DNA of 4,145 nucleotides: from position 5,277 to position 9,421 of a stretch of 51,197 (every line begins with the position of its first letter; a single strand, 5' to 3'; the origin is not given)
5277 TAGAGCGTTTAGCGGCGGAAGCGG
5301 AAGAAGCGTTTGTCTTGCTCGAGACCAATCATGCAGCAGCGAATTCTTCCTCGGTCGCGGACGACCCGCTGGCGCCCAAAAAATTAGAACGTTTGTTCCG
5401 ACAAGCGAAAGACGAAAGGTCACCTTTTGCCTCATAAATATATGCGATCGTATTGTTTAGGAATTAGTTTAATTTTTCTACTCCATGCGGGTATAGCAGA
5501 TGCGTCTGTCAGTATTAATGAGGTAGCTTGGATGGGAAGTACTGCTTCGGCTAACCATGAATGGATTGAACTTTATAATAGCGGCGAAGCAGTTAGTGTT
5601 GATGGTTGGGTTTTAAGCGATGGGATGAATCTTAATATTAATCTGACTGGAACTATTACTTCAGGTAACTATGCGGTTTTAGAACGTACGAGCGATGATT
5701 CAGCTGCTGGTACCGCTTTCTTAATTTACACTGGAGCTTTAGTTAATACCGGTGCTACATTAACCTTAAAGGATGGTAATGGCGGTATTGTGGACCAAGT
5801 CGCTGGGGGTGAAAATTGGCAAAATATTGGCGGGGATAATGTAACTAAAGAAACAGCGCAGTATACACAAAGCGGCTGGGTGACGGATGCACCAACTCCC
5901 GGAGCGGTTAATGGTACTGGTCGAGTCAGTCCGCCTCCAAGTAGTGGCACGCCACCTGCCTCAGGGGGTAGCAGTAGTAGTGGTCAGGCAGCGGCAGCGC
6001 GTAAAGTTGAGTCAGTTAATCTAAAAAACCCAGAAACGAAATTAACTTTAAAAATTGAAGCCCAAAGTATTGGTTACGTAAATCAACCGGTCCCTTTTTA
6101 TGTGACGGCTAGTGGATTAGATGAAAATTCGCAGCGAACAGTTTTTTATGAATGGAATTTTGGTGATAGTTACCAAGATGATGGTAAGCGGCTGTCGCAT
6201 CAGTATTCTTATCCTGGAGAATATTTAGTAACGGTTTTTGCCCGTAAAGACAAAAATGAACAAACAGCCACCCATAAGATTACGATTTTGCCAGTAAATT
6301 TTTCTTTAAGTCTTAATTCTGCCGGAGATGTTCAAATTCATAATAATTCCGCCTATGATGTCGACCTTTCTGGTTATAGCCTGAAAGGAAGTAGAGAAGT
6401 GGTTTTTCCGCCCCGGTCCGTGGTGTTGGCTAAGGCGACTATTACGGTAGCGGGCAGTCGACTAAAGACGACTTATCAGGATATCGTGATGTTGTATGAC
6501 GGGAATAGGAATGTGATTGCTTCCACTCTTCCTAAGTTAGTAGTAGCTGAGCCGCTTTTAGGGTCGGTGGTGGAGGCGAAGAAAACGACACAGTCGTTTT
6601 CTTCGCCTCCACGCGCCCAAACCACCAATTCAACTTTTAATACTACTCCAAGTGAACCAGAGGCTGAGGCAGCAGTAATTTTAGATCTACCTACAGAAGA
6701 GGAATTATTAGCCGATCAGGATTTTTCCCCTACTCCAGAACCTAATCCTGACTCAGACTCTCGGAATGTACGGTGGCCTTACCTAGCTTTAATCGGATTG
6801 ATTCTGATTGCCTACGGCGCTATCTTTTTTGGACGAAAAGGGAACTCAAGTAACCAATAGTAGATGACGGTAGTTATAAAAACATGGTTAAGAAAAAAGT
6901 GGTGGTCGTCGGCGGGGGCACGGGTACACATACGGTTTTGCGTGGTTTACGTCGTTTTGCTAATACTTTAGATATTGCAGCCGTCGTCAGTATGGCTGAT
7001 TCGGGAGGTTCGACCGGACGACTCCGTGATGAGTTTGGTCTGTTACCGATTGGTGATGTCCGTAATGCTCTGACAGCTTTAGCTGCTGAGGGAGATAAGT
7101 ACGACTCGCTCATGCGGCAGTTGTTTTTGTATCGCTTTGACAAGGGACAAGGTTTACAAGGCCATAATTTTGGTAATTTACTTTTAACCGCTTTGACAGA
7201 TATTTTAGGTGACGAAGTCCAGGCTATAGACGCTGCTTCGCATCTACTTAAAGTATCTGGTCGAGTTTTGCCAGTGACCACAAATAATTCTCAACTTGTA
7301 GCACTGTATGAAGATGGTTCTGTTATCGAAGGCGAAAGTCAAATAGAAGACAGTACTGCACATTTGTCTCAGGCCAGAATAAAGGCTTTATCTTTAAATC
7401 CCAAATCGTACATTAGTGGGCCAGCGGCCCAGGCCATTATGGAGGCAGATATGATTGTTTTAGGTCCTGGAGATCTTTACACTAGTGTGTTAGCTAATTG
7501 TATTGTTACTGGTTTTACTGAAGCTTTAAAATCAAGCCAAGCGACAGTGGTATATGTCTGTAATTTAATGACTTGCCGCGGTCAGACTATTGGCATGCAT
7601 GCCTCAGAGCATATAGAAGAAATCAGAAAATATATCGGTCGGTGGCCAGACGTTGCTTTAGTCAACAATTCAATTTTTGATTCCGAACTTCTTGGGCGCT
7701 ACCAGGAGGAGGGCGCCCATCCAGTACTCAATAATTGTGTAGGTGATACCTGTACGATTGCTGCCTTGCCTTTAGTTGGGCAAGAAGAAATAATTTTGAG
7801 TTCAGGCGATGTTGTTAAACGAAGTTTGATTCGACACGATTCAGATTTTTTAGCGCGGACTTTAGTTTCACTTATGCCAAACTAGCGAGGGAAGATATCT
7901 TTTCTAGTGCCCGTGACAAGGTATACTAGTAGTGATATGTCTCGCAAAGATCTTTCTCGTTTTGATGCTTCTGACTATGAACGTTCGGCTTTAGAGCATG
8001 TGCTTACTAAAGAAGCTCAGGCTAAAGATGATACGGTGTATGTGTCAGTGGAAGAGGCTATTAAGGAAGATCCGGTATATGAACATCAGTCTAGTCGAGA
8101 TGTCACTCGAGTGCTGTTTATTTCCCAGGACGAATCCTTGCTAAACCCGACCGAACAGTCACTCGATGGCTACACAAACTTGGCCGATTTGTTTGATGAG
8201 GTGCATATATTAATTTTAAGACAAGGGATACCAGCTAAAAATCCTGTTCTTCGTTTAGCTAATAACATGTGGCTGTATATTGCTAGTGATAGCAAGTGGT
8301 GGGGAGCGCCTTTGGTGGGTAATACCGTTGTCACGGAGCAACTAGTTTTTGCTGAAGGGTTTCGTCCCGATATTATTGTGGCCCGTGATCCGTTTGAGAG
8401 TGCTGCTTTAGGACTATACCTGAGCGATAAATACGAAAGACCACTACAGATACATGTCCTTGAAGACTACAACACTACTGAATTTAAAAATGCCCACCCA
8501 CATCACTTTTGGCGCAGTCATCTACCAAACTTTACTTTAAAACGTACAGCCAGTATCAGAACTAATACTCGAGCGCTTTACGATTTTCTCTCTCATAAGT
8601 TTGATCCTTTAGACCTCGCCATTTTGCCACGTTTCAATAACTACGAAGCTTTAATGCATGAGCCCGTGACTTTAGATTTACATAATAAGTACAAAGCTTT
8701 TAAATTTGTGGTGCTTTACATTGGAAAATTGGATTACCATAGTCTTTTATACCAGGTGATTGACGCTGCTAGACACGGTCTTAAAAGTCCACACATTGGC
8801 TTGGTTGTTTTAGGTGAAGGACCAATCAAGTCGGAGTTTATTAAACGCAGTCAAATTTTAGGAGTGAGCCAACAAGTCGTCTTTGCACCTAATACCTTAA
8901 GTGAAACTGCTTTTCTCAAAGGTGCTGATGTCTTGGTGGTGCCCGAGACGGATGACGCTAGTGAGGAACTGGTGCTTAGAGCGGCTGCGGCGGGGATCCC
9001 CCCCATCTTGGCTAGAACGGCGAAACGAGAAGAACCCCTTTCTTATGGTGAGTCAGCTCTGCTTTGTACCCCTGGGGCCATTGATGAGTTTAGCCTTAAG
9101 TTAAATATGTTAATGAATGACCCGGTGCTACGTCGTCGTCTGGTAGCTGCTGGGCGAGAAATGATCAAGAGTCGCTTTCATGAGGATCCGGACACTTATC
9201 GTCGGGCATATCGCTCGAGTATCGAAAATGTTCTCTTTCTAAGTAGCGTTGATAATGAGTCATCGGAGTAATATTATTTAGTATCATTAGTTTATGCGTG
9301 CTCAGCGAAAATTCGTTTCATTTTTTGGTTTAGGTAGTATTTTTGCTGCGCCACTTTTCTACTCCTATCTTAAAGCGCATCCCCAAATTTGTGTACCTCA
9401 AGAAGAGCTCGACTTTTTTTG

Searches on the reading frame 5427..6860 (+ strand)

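Call 45: search_protein_families(library=ncbifam, proteins=[window:5427-6860:+], max_evalue=1e-15)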
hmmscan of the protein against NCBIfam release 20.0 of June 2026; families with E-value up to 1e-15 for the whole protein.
window:5427-6860:+ (477 aa): 0 families

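Call 63: search_protein_families(library=pfam, proteins=[window:5427-6860:+])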
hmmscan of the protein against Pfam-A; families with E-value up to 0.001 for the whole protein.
window:5427-6860:+ (477 aa): 3 families
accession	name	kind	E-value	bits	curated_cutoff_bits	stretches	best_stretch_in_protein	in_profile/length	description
PF00932.25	LTD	-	8.4e-17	62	34.3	2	25-126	5-106/109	Lamin Tail Domain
PF18911.6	PKD_4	-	2.4e-11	44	27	1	218-287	16-83/85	PKD domain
PF00801.26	PKD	-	7.5e-09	35.9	23.5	1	215-286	10-79/80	PKD domain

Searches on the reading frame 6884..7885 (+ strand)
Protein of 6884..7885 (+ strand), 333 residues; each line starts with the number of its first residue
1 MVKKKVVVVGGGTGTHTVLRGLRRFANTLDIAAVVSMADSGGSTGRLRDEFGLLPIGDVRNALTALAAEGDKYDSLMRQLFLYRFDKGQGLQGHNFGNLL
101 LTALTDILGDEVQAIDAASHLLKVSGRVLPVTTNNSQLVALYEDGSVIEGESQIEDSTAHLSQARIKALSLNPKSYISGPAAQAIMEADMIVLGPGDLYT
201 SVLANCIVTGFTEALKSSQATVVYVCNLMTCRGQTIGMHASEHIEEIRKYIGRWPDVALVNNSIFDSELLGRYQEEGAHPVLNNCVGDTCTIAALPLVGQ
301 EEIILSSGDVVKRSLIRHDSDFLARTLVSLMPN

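Call 45: search_protein_families(library=ncbifam, proteins=[window:6884-7885:+], max_evalue=1e-15)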
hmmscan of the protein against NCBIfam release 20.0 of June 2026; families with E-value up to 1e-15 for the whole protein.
window:6884-7885:+ (333 aa): 2 families
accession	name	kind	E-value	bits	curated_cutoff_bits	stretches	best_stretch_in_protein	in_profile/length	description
TIGR01826.1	CofD_related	subfamily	5.9e-89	298.6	196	1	6-330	1-308/310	uridine diphosphate-N-acetylglucosamine-binding protein YvcK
TIGR04357.1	CofD_rel_GAK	hypoth_equivalog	3.9e-29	102.2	340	1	91-253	133-303/368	GAK system CofD-like protein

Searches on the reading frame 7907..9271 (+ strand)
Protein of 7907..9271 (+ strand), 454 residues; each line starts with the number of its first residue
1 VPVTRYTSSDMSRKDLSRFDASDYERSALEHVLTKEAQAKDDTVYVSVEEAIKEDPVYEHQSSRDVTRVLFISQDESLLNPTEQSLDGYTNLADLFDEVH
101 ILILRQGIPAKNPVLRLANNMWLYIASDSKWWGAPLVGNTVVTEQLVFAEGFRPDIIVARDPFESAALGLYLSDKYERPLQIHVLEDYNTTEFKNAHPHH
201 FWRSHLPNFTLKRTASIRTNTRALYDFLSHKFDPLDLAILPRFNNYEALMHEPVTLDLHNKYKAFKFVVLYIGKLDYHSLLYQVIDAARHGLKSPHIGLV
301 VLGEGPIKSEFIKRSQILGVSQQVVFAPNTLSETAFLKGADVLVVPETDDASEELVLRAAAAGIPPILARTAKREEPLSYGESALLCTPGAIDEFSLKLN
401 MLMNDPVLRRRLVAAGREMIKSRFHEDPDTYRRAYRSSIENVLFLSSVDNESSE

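Call 45: search_protein_families(library=ncbifam, proteins=[window:7907-9271:+], max_evalue=1e-15)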
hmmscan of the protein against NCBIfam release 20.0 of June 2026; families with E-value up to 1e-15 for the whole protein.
window:7907-9271:+ (454 aa): 0 families

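Call 63: search_protein_families(library=pfam, proteins=[window:7907-9271:+])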
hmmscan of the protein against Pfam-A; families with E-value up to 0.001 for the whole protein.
window:7907-9271:+ (454 aa): 3 families
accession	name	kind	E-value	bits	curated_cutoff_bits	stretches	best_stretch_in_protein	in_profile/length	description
PF00534.26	Glycos_transf_1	-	1.4e-13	51.2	26.4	1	266-418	15-171/172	Glycosyl transferases group 1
PF13692.12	Glyco_trans_1_4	-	3e-10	40.9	27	1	267-405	2-142/142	Glycosyl transferases group 1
PF13524.12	Glyco_trans_1_2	-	0.00012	22.4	25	1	356-424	67-133/144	Glycosyl transferase-like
